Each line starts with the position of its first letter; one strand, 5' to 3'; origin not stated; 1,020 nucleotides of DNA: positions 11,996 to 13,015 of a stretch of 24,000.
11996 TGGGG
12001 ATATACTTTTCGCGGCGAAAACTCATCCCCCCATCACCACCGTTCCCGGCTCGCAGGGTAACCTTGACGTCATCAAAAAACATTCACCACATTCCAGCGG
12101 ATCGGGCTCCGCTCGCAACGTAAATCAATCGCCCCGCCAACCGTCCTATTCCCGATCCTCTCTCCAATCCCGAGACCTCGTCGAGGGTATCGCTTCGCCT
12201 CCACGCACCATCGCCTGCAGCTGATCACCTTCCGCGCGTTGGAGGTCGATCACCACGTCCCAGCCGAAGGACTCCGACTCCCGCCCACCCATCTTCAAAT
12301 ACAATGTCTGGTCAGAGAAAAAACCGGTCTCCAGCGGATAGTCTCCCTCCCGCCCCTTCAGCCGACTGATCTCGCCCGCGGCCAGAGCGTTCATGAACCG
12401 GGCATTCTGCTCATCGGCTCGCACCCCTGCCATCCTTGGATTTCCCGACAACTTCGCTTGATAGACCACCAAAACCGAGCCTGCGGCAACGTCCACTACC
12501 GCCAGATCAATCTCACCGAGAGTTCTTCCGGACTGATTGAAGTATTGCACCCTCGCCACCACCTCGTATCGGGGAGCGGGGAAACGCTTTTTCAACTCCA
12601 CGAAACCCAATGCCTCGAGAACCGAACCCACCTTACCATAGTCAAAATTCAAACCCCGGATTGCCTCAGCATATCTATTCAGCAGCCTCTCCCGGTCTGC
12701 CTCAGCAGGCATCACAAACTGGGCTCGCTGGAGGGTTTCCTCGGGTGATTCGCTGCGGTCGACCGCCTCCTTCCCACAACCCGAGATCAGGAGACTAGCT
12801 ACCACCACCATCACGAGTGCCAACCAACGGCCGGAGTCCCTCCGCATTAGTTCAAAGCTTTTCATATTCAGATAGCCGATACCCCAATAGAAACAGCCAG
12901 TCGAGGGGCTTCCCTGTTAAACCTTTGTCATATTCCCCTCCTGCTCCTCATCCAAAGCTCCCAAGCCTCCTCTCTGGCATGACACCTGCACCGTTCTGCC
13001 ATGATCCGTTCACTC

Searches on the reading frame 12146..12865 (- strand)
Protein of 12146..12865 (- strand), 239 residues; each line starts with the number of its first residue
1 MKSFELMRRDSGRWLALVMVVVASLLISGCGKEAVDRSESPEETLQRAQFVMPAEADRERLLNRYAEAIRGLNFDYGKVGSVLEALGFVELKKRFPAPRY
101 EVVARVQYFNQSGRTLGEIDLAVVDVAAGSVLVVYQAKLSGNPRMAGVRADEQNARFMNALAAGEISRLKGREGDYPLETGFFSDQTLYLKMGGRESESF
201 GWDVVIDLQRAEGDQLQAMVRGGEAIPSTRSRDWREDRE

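Call 3: search_protein_families(library=pfam, proteins=[window:12146-12865:-], max_evalue=0.01)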
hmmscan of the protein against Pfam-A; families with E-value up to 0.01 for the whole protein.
window:12146-12865:- (239 aa): 0 families

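Call 4: search_protein_families(library=ncbifam, proteins=[window:12146-12865:-], max_evalue=0.01)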
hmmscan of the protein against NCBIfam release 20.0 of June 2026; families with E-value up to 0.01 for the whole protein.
window:12146-12865:- (239 aa): 0 families

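Call 73: search_protein_representatives(protein=window:12146-12865:-)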
Query: 239 residues. Proteins with E-value up to 0.001 (for the whole library): 147; up to 1e-10: 46; up to 1e-30: 7. The best 147 are listed.
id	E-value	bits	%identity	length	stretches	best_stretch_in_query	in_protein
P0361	9.8e-59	214.9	53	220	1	24-222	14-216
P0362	7.2e-35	136.9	44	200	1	50-220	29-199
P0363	1.2e-34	136.1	47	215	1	53-220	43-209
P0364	3.7e-33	131.3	44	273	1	41-220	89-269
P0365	4.7e-33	130.9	43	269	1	42-220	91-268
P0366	6.4e-33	130.5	40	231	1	52-222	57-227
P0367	5.9e-31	124.1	43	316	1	52-220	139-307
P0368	1.7e-30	122.6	41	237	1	45-233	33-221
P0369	1.7e-30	122.5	41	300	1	52-220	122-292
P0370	2.6e-30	122.0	41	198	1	57-222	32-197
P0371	3.0e-30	121.7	39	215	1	25-220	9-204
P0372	2.6e-29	118.7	41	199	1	46-220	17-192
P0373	6.1e-29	117.5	43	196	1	51-218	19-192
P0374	2.3e-28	115.6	41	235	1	56-222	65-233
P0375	1.8e-26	109.4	39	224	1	42-224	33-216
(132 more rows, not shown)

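Call 75: predict_structure(protein=window:12146-12865:-)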
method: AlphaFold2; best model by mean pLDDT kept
length: 239 residues; sequences in the alignment: 1
mean_pLDDT: 37.4   pTM: 0.30
mean pLDDT of the five models: 37.4, 35.9, 35.6, 34.5, 34.3
residues with pLDDT >= 90: 0; 70-90: 0; 50-70: 13; < 50: 226
segments of 3 or more residues with pLDDT < 50: 1-184, 186-189, 194-200, 207-219, 224-232, 234-239
pLDDT, mean of each block of 10 residues (from residue 1): 32 36 38 39 37 33 37 29 28 31 40 41 34 33 28 37 32 42 45 47 50 44 47 42
secondary structure, 60 per line:
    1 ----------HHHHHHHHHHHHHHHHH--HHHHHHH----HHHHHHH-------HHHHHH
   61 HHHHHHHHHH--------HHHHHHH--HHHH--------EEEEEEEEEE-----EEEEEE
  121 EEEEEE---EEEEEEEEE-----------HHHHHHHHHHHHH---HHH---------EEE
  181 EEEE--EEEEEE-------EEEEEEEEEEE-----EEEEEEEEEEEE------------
elements in order: H11-27 H30-36 H41-47 H55-70 H79-85 H88-91 E100-109 E115-126 E130-138 H150-162 E178-184 E187-192 E200-210 E216-227

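Call 76: search_solved_structures(query=A2, max_evalue=10, show_alignments=2)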
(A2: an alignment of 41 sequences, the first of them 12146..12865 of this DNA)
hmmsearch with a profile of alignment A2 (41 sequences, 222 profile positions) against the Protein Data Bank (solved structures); distinct sequences matched with E-value up to 10: 1.
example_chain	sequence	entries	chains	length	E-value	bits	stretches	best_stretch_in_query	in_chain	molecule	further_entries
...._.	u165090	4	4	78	1.5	11.4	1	52-82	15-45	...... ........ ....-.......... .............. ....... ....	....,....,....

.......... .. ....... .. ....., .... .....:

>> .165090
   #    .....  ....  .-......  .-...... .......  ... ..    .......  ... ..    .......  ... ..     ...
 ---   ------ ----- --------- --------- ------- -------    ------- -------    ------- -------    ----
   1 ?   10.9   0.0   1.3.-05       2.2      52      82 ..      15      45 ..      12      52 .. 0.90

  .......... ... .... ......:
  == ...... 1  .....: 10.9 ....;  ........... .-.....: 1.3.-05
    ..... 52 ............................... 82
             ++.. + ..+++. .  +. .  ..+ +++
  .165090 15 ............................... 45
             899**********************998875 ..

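Call 77: search_protein_families(library=pfam, alignment_id=A2, max_evalue=0.01)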
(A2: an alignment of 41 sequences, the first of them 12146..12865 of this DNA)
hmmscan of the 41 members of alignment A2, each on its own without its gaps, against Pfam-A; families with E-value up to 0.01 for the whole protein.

A. member 1, window:12146-12865:- (239 aa): 0 families

B. families by the number of members that match (of 41 scanned): 1 family
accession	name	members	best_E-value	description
PF20247.3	DUF6602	2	0.00095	Domain of unknown function (DUF6602)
